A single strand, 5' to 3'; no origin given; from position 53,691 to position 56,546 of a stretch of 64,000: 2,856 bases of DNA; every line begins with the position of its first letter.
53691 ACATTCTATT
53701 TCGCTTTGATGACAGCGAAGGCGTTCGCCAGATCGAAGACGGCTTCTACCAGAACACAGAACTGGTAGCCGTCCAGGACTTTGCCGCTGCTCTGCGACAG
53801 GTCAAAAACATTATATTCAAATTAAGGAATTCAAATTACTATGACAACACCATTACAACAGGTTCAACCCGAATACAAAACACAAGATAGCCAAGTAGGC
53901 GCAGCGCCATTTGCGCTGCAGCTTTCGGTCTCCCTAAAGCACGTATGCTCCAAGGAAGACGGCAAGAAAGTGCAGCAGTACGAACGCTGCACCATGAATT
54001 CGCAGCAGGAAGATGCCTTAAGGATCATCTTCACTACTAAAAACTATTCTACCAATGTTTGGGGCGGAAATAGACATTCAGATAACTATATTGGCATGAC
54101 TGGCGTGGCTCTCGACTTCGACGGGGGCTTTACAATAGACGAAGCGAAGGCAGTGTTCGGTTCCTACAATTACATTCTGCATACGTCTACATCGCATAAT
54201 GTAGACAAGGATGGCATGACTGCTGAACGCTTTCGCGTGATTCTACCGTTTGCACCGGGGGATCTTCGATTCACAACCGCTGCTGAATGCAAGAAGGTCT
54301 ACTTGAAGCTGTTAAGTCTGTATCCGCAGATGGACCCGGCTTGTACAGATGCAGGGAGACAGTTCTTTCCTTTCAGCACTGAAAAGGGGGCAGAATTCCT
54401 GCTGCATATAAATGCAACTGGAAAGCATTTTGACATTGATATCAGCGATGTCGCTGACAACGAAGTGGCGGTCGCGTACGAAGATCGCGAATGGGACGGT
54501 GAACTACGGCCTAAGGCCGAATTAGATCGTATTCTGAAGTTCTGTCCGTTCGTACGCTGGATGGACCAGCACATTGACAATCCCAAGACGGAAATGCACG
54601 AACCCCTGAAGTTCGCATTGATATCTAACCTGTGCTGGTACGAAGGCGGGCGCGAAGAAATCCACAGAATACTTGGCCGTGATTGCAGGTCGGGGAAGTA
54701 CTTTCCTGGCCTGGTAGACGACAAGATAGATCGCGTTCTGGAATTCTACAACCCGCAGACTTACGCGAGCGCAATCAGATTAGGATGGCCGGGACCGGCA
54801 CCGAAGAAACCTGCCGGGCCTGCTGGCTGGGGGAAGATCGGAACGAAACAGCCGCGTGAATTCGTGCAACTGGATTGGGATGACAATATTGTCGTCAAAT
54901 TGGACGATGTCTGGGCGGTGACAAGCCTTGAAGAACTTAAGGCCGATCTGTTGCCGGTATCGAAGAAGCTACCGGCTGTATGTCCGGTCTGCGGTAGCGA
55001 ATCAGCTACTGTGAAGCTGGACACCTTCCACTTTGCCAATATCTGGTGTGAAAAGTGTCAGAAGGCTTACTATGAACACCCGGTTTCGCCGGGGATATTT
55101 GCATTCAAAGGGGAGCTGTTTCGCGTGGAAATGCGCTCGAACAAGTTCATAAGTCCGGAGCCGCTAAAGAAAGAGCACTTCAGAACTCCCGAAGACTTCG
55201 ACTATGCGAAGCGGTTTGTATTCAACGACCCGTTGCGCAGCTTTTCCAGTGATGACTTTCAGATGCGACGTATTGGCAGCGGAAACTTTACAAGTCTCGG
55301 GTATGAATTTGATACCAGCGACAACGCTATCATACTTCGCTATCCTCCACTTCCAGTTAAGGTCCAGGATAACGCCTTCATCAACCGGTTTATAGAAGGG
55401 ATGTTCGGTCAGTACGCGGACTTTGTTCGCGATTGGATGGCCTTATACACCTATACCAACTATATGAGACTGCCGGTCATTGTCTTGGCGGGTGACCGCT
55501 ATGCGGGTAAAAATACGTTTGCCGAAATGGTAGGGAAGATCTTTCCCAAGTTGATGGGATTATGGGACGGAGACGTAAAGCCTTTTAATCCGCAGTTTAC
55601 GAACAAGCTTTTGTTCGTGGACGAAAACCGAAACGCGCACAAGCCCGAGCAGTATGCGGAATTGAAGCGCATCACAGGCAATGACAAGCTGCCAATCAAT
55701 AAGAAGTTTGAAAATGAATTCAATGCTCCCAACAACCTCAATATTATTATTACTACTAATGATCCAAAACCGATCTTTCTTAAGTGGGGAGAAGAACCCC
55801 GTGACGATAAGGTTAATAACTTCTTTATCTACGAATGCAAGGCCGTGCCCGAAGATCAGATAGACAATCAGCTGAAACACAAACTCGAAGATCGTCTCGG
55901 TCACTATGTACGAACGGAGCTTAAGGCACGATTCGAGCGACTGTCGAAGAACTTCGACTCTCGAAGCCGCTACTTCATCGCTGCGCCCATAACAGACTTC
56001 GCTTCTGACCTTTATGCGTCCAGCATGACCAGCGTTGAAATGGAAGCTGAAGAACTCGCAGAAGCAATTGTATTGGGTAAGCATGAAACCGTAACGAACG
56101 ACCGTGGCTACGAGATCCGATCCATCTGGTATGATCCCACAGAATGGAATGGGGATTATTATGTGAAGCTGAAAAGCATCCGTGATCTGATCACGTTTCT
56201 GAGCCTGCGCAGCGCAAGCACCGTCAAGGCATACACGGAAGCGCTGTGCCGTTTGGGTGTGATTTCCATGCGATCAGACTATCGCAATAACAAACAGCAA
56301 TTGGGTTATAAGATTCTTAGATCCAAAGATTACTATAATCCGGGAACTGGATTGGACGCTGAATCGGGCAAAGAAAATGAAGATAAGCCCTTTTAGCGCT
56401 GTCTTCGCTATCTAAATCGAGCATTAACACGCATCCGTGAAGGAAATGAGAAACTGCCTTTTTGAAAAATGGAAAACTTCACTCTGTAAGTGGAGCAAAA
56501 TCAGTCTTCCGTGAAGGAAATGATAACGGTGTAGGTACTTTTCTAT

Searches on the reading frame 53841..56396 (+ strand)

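Call 84: search_protein_families(library=pfam, proteins=[window:53841-56396:+], max_evalue=0.0001)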
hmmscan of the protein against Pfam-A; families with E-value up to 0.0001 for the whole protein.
window:53841-56396:+ (851 aa): 1 family
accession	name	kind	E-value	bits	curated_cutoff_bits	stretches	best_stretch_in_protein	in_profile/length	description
PF19263.5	DUF5906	-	3.9e-12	47.2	27.6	1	550-642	2-103/114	Family of unknown function (DUF5906)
